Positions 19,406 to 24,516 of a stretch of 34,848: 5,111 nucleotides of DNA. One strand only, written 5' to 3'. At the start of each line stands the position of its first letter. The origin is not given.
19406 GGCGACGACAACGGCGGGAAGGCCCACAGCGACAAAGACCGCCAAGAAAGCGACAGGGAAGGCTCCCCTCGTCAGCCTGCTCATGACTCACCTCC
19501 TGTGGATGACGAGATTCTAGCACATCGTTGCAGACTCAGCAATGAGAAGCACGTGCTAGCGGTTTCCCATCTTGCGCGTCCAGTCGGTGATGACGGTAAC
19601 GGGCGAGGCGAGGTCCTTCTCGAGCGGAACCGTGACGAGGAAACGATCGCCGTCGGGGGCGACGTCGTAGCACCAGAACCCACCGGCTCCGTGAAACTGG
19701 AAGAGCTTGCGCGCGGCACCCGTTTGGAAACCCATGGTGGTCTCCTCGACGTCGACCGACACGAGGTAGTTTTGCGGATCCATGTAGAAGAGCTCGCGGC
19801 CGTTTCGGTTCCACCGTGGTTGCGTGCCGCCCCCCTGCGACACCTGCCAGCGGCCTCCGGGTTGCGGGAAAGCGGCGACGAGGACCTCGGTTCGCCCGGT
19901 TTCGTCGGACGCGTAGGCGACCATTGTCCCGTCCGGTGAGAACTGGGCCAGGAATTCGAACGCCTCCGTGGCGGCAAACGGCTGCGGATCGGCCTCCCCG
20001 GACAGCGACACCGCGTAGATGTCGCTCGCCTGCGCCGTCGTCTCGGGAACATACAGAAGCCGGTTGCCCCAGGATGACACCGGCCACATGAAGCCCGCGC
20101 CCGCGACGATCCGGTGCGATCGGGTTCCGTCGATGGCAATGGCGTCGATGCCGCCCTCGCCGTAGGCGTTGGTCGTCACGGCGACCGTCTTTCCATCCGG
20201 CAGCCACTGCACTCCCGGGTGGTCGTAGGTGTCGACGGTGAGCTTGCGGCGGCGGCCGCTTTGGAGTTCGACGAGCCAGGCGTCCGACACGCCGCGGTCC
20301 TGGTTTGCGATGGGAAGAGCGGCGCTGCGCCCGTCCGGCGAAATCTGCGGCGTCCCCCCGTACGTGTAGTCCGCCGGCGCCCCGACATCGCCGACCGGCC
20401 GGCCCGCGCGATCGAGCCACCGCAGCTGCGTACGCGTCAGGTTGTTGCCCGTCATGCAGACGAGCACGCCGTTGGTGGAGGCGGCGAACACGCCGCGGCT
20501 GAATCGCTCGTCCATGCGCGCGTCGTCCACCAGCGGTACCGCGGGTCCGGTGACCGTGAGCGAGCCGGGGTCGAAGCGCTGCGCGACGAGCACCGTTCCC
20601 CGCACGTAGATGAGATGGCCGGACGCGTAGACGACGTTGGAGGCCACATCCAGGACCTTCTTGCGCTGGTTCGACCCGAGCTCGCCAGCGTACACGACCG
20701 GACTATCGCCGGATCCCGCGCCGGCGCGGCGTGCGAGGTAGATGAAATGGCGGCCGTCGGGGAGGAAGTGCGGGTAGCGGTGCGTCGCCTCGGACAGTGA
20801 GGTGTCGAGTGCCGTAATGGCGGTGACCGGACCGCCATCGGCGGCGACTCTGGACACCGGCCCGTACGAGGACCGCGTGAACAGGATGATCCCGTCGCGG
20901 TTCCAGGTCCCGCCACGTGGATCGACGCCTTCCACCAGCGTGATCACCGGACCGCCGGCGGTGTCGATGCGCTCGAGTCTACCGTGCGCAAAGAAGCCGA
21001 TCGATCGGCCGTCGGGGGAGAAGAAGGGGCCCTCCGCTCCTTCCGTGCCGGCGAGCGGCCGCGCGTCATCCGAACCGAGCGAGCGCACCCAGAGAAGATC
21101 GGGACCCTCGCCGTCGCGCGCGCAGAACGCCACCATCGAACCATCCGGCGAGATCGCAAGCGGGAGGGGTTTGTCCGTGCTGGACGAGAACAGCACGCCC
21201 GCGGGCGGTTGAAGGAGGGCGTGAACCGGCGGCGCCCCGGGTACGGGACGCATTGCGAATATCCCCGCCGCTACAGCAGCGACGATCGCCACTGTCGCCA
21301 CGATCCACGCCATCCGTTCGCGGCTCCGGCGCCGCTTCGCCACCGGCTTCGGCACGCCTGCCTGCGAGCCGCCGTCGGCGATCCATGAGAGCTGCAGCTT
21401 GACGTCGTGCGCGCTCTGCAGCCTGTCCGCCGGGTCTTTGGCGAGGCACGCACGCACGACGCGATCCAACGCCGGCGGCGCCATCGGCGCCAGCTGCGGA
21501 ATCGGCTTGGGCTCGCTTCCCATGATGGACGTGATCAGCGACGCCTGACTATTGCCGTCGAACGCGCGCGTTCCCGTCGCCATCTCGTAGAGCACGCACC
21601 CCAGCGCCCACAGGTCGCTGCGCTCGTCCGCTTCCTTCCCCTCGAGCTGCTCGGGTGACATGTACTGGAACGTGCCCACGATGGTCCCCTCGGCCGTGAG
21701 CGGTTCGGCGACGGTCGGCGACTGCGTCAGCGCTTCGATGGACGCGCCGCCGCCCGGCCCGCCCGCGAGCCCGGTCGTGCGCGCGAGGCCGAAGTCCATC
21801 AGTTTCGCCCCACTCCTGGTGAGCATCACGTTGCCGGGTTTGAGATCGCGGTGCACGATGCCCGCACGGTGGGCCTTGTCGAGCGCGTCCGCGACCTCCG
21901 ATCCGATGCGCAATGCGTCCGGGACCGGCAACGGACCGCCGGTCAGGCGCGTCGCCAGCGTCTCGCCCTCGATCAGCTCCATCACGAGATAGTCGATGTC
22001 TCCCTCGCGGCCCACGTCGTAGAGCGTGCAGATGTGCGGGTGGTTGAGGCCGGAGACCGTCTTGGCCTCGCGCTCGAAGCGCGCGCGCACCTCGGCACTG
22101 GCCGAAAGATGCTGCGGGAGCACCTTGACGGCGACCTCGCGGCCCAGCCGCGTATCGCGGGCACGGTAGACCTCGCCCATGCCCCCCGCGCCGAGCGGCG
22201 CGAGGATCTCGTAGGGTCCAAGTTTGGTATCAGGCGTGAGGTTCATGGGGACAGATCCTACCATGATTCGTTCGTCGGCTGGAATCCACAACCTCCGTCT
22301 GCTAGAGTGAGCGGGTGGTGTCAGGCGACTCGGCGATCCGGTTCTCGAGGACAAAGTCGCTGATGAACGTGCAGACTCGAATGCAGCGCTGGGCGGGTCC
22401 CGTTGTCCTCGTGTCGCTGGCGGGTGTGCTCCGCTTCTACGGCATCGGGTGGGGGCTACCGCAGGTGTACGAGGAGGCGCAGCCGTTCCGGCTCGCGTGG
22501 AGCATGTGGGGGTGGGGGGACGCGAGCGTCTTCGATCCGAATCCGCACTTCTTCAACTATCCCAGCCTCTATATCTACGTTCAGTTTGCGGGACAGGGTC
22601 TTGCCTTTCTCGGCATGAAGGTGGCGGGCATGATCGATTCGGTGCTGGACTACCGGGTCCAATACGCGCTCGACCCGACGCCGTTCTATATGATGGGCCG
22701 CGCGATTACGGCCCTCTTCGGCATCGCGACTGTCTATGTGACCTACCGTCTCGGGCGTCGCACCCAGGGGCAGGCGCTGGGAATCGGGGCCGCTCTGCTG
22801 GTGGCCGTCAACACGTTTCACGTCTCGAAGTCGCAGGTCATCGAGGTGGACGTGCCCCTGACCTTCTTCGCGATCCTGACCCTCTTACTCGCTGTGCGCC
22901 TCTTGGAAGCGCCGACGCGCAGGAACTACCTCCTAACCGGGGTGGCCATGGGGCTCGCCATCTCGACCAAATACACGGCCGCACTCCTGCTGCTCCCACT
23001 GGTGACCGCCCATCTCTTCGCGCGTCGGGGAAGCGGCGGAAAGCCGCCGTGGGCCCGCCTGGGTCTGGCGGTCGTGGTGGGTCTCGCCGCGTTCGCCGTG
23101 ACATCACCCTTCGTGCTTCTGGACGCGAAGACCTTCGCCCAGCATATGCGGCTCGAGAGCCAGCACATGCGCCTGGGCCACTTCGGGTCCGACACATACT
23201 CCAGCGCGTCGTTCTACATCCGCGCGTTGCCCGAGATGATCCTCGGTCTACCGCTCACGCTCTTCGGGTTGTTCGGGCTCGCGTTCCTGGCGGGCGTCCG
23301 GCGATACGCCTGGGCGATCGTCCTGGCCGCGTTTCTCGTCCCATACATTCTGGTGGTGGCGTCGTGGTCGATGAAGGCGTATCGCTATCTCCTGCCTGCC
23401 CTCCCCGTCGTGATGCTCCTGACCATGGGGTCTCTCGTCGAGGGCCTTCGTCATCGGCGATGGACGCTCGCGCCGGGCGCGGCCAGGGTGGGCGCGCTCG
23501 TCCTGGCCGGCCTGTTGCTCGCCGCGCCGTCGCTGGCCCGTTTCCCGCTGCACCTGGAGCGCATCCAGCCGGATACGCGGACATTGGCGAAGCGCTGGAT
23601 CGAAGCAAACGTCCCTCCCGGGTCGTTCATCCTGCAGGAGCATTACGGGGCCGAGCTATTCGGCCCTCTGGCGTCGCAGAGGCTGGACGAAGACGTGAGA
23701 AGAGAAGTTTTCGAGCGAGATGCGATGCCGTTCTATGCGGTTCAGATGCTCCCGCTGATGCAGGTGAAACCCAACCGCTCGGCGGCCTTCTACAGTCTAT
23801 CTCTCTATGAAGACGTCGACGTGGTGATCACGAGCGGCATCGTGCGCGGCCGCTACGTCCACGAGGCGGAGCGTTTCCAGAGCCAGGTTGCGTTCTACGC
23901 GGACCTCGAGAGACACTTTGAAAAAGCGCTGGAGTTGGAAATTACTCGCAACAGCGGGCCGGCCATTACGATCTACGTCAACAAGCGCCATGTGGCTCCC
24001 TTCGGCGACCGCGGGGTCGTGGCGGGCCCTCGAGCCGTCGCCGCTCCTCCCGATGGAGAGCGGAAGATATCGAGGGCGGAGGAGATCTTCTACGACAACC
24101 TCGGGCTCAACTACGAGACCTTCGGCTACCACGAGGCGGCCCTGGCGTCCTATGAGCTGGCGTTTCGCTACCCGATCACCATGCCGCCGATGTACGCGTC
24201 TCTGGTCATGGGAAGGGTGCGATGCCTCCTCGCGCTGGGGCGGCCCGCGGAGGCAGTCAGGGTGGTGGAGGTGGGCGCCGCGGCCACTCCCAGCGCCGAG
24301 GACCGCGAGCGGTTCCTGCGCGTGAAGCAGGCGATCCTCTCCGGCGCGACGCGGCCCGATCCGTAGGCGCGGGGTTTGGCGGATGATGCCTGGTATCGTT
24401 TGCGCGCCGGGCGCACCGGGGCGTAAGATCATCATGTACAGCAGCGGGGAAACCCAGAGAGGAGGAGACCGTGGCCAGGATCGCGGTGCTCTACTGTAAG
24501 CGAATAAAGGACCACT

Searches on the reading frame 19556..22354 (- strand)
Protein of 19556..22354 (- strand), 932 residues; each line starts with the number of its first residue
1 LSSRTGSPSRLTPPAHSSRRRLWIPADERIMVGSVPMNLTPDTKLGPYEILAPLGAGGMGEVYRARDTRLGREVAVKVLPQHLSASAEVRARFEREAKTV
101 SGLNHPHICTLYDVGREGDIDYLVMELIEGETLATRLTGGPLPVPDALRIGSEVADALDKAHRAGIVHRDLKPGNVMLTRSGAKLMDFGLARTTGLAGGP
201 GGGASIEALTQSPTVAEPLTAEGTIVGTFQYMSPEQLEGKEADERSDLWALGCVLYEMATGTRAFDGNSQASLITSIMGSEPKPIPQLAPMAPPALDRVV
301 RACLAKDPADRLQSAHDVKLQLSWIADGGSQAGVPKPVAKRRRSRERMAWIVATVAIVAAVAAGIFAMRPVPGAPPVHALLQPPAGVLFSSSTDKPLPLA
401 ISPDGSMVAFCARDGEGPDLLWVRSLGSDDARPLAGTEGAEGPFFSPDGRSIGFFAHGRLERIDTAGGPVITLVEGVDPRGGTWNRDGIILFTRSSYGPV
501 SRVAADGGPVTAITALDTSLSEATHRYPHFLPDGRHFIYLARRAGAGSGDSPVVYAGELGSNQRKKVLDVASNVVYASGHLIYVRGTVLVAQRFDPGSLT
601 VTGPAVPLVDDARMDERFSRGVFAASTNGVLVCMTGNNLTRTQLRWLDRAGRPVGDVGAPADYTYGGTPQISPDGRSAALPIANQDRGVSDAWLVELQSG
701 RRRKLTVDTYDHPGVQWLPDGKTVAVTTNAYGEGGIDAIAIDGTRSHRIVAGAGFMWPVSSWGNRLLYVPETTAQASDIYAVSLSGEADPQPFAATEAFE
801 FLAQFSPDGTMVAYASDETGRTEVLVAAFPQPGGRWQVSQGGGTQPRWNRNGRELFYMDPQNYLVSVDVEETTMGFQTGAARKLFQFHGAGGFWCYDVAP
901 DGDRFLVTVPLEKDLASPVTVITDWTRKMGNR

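Call 59: search_protein_families(library=pfam, proteins=[window:19556-22354:-], max_evalue=0.0001)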
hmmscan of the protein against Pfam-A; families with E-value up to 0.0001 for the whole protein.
window:19556-22354:- (932 aa): 5 families
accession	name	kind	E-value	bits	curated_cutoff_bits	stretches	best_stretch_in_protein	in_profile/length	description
PF00069.31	Pkinase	-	8e-47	160.3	31.7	1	48-315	1-255/263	Protein kinase domain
PF07714.23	PK_Tyr_Ser-Thr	-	2e-31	109.7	23.1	2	51-194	4-152/258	Protein tyrosine and serine/threonine kinase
PF07676.18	PD40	-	8.6e-17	61.1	20.9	0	800-823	11-35/38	WD40-like Beta Propeller Repeat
PF01636.29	APH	-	1.4e-06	28.7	23.2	0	153-192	153-198/239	Phosphotransferase enzyme family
PF03109.22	ABC1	-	1.3e-05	24.9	22.9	0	121-193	143-216/244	ABC1 atypical kinase-like domain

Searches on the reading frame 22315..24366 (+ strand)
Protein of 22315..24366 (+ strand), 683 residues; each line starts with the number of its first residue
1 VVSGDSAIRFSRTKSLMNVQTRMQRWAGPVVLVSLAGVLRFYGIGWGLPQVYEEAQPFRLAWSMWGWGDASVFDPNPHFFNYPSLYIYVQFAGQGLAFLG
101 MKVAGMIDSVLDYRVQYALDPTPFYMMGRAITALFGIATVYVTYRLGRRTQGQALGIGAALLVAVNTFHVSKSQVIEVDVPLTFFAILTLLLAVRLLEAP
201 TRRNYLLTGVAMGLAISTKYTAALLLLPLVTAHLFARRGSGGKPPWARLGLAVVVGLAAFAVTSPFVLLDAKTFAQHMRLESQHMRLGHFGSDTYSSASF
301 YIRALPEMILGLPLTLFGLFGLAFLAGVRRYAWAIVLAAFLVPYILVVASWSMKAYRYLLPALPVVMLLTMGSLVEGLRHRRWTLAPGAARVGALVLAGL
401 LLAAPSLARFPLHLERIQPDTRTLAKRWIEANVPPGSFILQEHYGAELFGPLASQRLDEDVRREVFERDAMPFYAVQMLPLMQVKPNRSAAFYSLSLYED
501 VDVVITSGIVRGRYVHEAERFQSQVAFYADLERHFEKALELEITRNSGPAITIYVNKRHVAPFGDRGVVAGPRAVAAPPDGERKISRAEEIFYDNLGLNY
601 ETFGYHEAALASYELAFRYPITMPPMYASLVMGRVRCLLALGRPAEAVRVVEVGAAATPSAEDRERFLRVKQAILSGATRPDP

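Call 59: search_protein_families(library=pfam, proteins=[window:22315-24366:+], max_evalue=0.0001)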
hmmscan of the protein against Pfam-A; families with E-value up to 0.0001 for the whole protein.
window:22315-24366:+ (683 aa): 2 families
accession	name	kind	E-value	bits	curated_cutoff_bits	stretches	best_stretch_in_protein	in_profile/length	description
PF13231.12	PMT_2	-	1.2e-15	58.6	26.1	1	129-261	25-155/160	Dolichyl-phosphate-mannose-protein mannosyltransferase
PF02366.24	PMT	-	9.1e-14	52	22.7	1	121-231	79-194/245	Dolichyl-phosphate-mannose-protein mannosyltransferase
